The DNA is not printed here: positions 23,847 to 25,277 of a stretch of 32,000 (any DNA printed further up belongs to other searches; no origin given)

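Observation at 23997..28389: Unassigned ~320-aa domain present twice, as a lipoprotein and inside an RTX protein, at the end of the polysaccharide locus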

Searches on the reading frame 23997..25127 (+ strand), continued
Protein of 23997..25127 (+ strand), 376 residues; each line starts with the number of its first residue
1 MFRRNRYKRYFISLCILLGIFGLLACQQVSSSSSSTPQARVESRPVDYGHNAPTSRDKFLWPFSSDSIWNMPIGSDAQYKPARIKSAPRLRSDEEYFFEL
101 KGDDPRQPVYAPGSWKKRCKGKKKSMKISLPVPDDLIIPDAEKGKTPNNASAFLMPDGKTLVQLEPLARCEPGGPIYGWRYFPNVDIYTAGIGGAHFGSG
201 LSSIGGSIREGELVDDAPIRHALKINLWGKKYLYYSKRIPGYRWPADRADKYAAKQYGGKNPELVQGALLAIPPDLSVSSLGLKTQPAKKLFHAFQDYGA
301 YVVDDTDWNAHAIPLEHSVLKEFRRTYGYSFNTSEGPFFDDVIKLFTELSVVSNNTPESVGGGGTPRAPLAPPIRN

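Call 30: search_dna_similar(query=window:24159-25124:+, collection=phages, mode=protein, max_evalue=0.001, max_rows=30)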
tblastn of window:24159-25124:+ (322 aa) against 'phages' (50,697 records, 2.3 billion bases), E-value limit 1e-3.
Records with a match: 20; places in all: 20; records where one place covers at least 80% of the query: 0.
Best place of each record, by identity: <60% 20.
By first word of the organism name: Gordonia 20.
By host as written in the record: Gordonia terrae 3612 17; Gordonia terrae CAG3 2; Gordonia rubripertincta NRRL B-16540 1.
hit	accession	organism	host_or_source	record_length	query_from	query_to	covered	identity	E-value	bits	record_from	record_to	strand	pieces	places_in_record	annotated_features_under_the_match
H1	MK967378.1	Gordonia phage Trax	Gordonia terrae 3612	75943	165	320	48%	32.1%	1e-4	50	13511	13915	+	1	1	22: hypothetical protein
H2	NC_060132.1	Gordonia phage Trax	Gordonia terrae 3612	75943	165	320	48%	32.1%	1e-4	50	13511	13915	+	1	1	22: minor tail protein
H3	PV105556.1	Gordonia phage Annalisa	Gordonia rubripertincta NRRL B-16540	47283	165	320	48%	31.9%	6e-5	50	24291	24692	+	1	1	28: minor tail protein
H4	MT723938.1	Gordonia phage Bunnybear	Gordonia terrae 3612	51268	165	320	48%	30.6%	5e-4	48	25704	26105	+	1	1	26: minor tail protein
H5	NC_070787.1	Gordonia phage Bunnybear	Gordonia terrae 3612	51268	165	320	48%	30.6%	5e-4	48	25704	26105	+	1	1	26: minor tail protein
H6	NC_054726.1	Gordonia phage Stormageddon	Gordonia terrae CAG3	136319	165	320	48%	29.8%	2e-4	49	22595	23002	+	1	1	18: minor tail protein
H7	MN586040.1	Gordonia phage Stormageddon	Gordonia terrae CAG3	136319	165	320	48%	29.8%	2e-4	49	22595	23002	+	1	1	18: glycosylhydrolase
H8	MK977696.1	Gordonia phage SCentae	Gordonia terrae 3612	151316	165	320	48%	29.5%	1e-3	47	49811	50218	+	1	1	96: hypothetical protein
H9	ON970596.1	Gordonia phage MrWormie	Gordonia terrae 3612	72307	187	320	42%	31.3%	2e-5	52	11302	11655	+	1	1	9: minor tail protein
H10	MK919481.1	Gordonia phage Newt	Gordonia terrae 3612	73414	187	320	42%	30.6%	2e-5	52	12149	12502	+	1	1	9: minor tail protein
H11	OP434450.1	Gordonia phage Minos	Gordonia terrae 3612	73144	187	320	42%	30.6%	2e-5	52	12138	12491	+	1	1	9: minor tail protein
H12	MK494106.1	Gordonia phage Jormungandr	Gordonia terrae 3612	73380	187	320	42%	30.6%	2e-5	52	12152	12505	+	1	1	9: hypothetical protein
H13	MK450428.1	Gordonia phage Guillaume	Gordonia terrae 3612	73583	187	320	42%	30.6%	2e-5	52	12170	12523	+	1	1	9: minor tail protein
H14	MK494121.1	Gordonia phage Nimi13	Gordonia terrae 3612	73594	187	320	42%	30.6%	2e-5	52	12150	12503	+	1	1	9: hypothetical protein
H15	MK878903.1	Gordonia phage Teal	Gordonia terrae 3612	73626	187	320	42%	30.6%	2e-5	52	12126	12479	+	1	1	9: hypothetical protein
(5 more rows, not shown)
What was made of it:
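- The phage homologues are annotated as tail proteins (call 30).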

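Call 32: find_encoding_contigs(protein=window:23997-25127:+, flank=10000, max_places=4)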
Protein window:23997-25127:+ (376 aa): 1 contig read that carries it; 1 place shown.
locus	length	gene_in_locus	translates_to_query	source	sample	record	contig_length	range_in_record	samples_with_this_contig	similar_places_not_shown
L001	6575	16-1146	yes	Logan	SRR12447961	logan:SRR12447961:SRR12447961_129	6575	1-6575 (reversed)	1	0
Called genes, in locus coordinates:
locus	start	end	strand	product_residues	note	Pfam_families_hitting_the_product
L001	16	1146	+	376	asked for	-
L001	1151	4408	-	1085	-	PF00353:HemolysinCabind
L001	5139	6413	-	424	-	PF00657:Lipase_GDSL, PF13472:Lipase_GDSL_2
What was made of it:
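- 23997..25127 (+): Gene for the 376-aa lipoprotein form; last gene of the + strand EPS gene array. The identical protein is found on a public contig with the same neighbours (call 32).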

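Call 33: find_encoding_contigs(protein=P0010, flank=10000, max_places=2)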
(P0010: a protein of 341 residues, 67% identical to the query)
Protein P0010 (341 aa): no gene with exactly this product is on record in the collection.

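Call 34: find_encoding_contigs(protein=P0004, flank=10000, max_places=2)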
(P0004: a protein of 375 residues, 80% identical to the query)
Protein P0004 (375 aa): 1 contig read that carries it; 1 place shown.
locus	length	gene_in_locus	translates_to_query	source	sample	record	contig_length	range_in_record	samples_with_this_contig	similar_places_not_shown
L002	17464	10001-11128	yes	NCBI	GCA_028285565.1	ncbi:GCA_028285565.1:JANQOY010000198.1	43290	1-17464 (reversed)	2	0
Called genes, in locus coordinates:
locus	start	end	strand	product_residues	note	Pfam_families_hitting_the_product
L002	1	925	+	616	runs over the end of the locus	PF00664:ABC_membrane, PF00005:ABC_tran, PF02463:SMC_N (weak)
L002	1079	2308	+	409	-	PF00534:Glycos_transf_1, PF13692:Glyco_trans_1_4, PF13524:Glyco_trans_1_2 (weak)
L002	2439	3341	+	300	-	PF00685:Sulfotransfer_1, PF13469:Sulfotransfer_3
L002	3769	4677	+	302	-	PF00685:Sulfotransfer_1, PF13469:Sulfotransfer_3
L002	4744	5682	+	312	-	PF00685:Sulfotransfer_1, PF13469:Sulfotransfer_3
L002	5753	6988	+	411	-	PF13579:Glyco_trans_4_4 (weak), PF13439:Glyco_transf_4, PF20706:GT4-conflict, PF00534:Glycos_transf_1, PF13692:Glyco_trans_1_4, PF13524:Glyco_trans_1_2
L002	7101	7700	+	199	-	-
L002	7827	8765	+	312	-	PF00535:Glycos_transf_2, PF10111:Glyco_tranf_2_2, PF13641:Glyco_tranf_2_3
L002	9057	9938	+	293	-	PF00535:Glycos_transf_2, PF10111:Glyco_tranf_2_2, PF13641:Glyco_tranf_2_3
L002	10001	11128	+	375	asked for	-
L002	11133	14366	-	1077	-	PF00353:HemolysinCabind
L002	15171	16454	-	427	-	PF00657:Lipase_GDSL, PF13472:Lipase_GDSL_2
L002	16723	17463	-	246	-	?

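Call 35: find_encoding_contigs(protein=P0024, flank=10000, max_places=2)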
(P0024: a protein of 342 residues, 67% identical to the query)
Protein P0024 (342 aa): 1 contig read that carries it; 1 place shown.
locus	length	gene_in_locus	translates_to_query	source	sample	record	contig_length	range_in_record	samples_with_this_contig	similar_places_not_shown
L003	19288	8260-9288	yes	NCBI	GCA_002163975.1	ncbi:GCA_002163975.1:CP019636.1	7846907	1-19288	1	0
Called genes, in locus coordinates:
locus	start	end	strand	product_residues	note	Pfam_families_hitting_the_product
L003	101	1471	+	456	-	PF11638:DnaA_N, PF00308:Bac_DnaA, PF01695:IstB_IS21, PF08299:Bac_DnaA_C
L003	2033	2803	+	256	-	-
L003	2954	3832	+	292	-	PF01609:DDE_Tnp_1, PF13612:DDE_Tnp_1_3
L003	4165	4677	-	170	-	PF13358:DDE_3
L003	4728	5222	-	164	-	PF13384:HTH_23 (weak), PF13518:HTH_28 (weak), PF13551:HTH_29 (weak), PF13565:HTH_32, PF13592:HTH_33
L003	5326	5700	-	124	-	-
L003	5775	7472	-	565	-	PF03109:ABC1, PF27536:UbiB_helical (weak)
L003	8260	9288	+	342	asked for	-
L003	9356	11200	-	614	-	PF13517:FG-GAP_3 (faint), PF01839:FG-GAP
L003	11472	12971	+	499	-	PF27677:EGY3_M, PF02163:Peptidase_M50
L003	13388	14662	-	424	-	PF02638:GHL10, PF13200:DUF4015 (weak), PF14871:GHL6, PF02065:Melibiase (weak)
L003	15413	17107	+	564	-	-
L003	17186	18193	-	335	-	PF00296:Bac_luciferase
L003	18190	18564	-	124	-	-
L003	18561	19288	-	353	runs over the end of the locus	PF04313:HSDR_N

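Call 36: find_related_loci(query=A1, collection=genome_contigs, flank=10000)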
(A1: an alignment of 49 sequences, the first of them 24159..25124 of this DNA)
Query A1 (322 aa) in genome_contigs; peptide patterns used: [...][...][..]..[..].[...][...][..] (x = any residue, [..] = any of these).
600 stretches matched a pattern (row limit reached: there are more); 567 encode a relative of the query (tblastn E <= 1e-3); the best 80 are kept; 80 distinct loci.
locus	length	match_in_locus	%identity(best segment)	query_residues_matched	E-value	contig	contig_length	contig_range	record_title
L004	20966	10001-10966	91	1-322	0e+0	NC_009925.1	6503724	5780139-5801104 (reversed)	Acaryochloris marina MBIC11017, complete sequence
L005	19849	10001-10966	86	1-322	0e+0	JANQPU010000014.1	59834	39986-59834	MAG: Acaryochloris sp. IP29b_bin.176 k99_3106, whole genome shotgun sequence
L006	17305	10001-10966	86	1-322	0e+0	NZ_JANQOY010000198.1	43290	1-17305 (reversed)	MAG: Acaryochloris sp. IP29b_bin.148 k99_2869135, whole genome shotgun sequence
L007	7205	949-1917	74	1-320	5e-153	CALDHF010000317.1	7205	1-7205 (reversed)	MAG: uncultured Acaryochloris sp. isolate R2_Bin_METABAT__101_1 genome assembly, contig: c_000003149790, whole genome sh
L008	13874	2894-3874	66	1-322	3e-142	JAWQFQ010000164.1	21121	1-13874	MAG: Scytonema sp. PMC 1070.18 PMC1070_539_length_21121_cov_65.260562, whole genome shotgun sequence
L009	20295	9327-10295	67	1-322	9e-142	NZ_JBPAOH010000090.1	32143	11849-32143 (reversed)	Tolypothrix sp. VBCCA 56010 strain VBCCA:56010 contig00090, whole genome shotgun sequence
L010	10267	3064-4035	65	1-322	1e-137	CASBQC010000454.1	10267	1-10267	MAG: uncultured cyanobacterium isolate PMM_0081 genome assembly, contig: PMM_0081_000000000454, whole genome shotgun seq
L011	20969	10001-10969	65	1-322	2e-136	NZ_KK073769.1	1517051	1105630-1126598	[Scytonema hofmanni] UTEX 2349 Tol9009DRAFT_TPD.9, whole genome shotgun sequence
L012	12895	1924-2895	62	2-322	7e-136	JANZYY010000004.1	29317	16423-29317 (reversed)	MAG: Fischerella sp. isolate SKW105 NODE_4_length_29317_cov_3.744118, whole genome shotgun sequence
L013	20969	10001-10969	62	1-322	1e-135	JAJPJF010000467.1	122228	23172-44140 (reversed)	MAG: Nostocales cyanobacterium Centralia_MAG_434 k107_16773635, whole genome shotgun sequence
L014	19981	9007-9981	63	1-322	9e-136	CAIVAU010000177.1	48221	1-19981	MAG: uncultured cyanobacterium isolate B12_bin-0982 genome assembly, contig: bin-0982:177/268, whole genome shotgun sequ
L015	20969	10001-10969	65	1-322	2e-135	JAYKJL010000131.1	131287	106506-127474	MAG: Nostocales cyanobacterium 94392 NODE_24804454, whole genome shotgun sequence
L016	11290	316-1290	66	1-322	2e-135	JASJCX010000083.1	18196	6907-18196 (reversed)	MAG: Calothrix sp. MO_167.B42 MO_167.c_2301, whole genome shotgun sequence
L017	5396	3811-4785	66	1-322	5e-136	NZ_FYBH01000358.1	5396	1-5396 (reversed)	Calothrix rhizosoleniae SC01 isolate 1, whole genome shotgun sequence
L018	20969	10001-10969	65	1-322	9e-135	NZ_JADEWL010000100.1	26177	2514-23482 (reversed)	Plectonema cf. radiosum LEGE 06105 NODE_228_length_26177_cov_11.8749, whole genome shotgun sequence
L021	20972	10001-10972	64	1-322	7e-132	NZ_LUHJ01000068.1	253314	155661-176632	Anabaena sp. 4-3 contig186, whole genome shotgun sequence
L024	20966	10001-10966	65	1-320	3e-131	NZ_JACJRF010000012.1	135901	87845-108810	Anabaena subtropica FACHB-260 contig12, whole genome shotgun sequence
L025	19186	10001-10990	63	1-322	8e-134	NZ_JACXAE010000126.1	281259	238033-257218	Iningainema tapete BLCC-T55 NODE_8_length_281259_cov_25.474348, whole genome shotgun sequence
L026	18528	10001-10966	66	2-322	4e-131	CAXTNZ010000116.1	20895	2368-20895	MAG TPA_asm: uncultured bacterium isolate public_SRR14722176_metawrap_bin.1 genome assembly, contig: public_SRR14722176_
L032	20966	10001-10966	63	2-322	2e-130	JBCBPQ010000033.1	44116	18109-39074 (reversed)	MAG: Cyanobacteria bacterium J06633_8 k141_688780_length_44116_cov_41.8729, whole genome shotgun sequence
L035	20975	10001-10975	66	1-322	1e-129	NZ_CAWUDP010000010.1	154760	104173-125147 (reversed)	Scytonema sp. PCC 10023 isolate Scytonema sp. PCC 10023 NODE_10_length_154760_cov_102.356472, whole genome shotgun seque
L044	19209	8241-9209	66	1-322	2e-127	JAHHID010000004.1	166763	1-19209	MAG: Spirirestis rafaelensis WJT71-NPBG6 JAESGY010000028.1, whole genome shotgun sequence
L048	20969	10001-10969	66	1-322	1e-138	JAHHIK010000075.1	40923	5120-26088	MAG: Tolypothrix carrinoi HA7290-LM1 JAESGF010000190.1, whole genome shotgun sequence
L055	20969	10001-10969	63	1-322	3e-125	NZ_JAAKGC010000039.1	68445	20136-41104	Aetokthonos hydrillicola CCALA 1050 contig_70, whole genome shotgun sequence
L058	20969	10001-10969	64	1-322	9e-125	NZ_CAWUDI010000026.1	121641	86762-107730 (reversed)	Calothrix sp. CCY 0018 isolate Calothrix CCY 0018 NODE_27_length_121641_cov_148.188451, whole genome shotgun sequence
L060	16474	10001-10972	64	2-322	2e-124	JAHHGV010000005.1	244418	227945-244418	MAG: Brasilonema angustatum HA4187-MV1 scaffold_38_c1, whole genome shotgun sequence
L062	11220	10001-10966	64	2-322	2e-124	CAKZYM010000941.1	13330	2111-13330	MAG TPA_asm: uncultured Calothrix sp. isolate SRR3401489_bin.79_CONCOCT_v1.1_MAG genome assembly, contig: ERZ1740070.172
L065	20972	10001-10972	63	2-322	5e-124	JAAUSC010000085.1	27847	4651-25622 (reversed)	MAG: Scytonema sp. RU_4_4 NODE_615_length_27847_cov_14.419408, whole genome shotgun sequence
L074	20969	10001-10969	65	1-322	3e-122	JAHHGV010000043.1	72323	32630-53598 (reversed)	MAG: Brasilonema angustatum HA4187-MV1 scaffold_51_c1, whole genome shotgun sequence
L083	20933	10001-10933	63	2-311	2e-118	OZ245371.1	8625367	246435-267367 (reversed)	MAG: Rivularia sp. (in: cyanobacteria) isolate beb1a3fd-4142-4b91-b7aa-4b2fb1984bcf genome assembly, chromosome: 1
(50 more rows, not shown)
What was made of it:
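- The distribution is patchy and multi-copy in sheath- and EPS-rich cyanobacteria (call 36).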

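Call 40: search_protein_families(library=pfam, proteins=[L026:7313-9019:-, L013:6919-7290:-, L065:8661-9614:+, L008:10525-11814:-, L021:4341-5309:+, L032:16959-18143:-, L024:4079-5050:+, L062:4291-5130:-, L083:1869-3071:+, L011:13251-14633:-], max_evalue=0.001)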
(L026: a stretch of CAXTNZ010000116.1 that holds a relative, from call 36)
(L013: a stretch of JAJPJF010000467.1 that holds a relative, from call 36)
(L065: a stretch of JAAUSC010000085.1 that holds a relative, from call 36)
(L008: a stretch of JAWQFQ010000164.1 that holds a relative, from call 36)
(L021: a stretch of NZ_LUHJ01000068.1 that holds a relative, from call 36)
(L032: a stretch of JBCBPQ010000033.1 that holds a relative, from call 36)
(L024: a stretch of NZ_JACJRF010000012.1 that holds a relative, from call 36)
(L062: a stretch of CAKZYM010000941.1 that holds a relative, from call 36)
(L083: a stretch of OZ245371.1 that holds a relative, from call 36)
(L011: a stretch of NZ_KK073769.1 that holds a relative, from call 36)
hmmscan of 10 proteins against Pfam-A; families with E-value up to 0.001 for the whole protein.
L026:7313-9019:- (568 aa): 2 families
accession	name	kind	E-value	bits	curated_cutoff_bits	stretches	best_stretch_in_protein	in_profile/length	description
PF03109.22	ABC1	-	4.2e-85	285.2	22.9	1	100-344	1-242/244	ABC1 atypical kinase-like domain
PF00069.31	Pkinase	-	0.00075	19.4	31.7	0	241-324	69-153/263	Protein kinase domain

L013:6919-7290:- (123 aa): 0 families

L065:8661-9614:+ (318 aa): 4 families
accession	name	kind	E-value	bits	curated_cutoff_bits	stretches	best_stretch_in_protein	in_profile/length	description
PF00535.33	Glycos_transf_2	-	6.8e-37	127.4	23.3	1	5-155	1-159/168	Glycosyl transferase family 2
PF10111.15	Glyco_tranf_2_2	-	6.3e-31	108.3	27.3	1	5-249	1-274/276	Glycosyltransferase like family 2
PF13641.12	Glyco_tranf_2_3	-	8.5e-17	62.4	27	1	2-185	1-196/230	Glycosyltransferase like family 2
PF13704.12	Glyco_tranf_2_4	-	6.5e-05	23.8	27.5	1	12-91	2-83/98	Glycosyl transferase family 2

L008:10525-11814:- (429 aa): 3 families
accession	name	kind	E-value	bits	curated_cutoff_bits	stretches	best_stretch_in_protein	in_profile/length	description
PF00005.33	ABC_tran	-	4.3e-24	86.1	25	1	61-192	1-135/137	ABC transporter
PF14524.12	Wzt_C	-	3.6e-10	40.4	30.4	1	277-400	3-131/143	Wzt C-terminal domain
PF13304.12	AAA_21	-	5.5e-05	23.8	27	1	75-95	3-23/304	AAA domain, putative AbiEii toxin, Type IV TA system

L021:4341-5309:+ (323 aa): 1 family
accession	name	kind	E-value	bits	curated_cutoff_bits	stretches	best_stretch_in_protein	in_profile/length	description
PF01501.26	Glyco_transf_8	-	0.00088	19.4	24.3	1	38-206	39-201/253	Glycosyl transferase family 8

L032:16959-18143:- (394 aa): 4 families
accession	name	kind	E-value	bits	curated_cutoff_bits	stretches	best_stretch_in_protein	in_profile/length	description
PF00534.26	Glycos_transf_1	-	1.1e-25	90.5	26.4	1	223-361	14-158/172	Glycosyl transferases group 1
PF13692.12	Glyco_trans_1_4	-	3.4e-25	89.4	27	1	225-360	2-141/142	Glycosyl transferases group 1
PF13439.12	Glyco_transf_4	-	4.1e-09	37.1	28.5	1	43-210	2-170/170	Glycosyltransferase Family 4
PF20706.3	GT4-conflict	-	4.3e-07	29.7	26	1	189-328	164-312/385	Family 4 Glycosyltransferase in conflict systems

L024:4079-5050:+ (324 aa): 1 family
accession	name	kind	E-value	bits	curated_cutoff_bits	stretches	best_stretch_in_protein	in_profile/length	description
PF00852.26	Glyco_transf_10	-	3.9e-10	40.1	23.9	1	160-273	4-111/182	Glycosyltransferase family 10 (fucosyltransferase) C-term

L062:4291-5130:- (279 aa): 0 families

L083:1869-3071:+ (401 aa): 3 families
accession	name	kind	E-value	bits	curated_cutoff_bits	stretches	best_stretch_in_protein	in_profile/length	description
PF00534.26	Glycos_transf_1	-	1.2e-20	74.2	26.4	1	207-361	4-158/172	Glycosyl transferases group 1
PF13692.12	Glyco_trans_1_4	-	4.3e-18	66.4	27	1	219-360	2-141/142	Glycosyl transferases group 1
PF13524.12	Glyco_trans_1_2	-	1.3e-08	35.3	25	1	236-389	5-143/144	Glycosyl transferase-like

L011:13251-14633:- (460 aa): 2 families
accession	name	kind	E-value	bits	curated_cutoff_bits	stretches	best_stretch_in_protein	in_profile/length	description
PF13440.11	Polysacc_synt_3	-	3.3e-45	155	23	1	31-320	2-291/293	Polysaccharide biosynthesis protein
PF01943.22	Polysacc_synt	-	1e-19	71.5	28.2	1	7-255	2-255/274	Polysaccharide biosynthesis protein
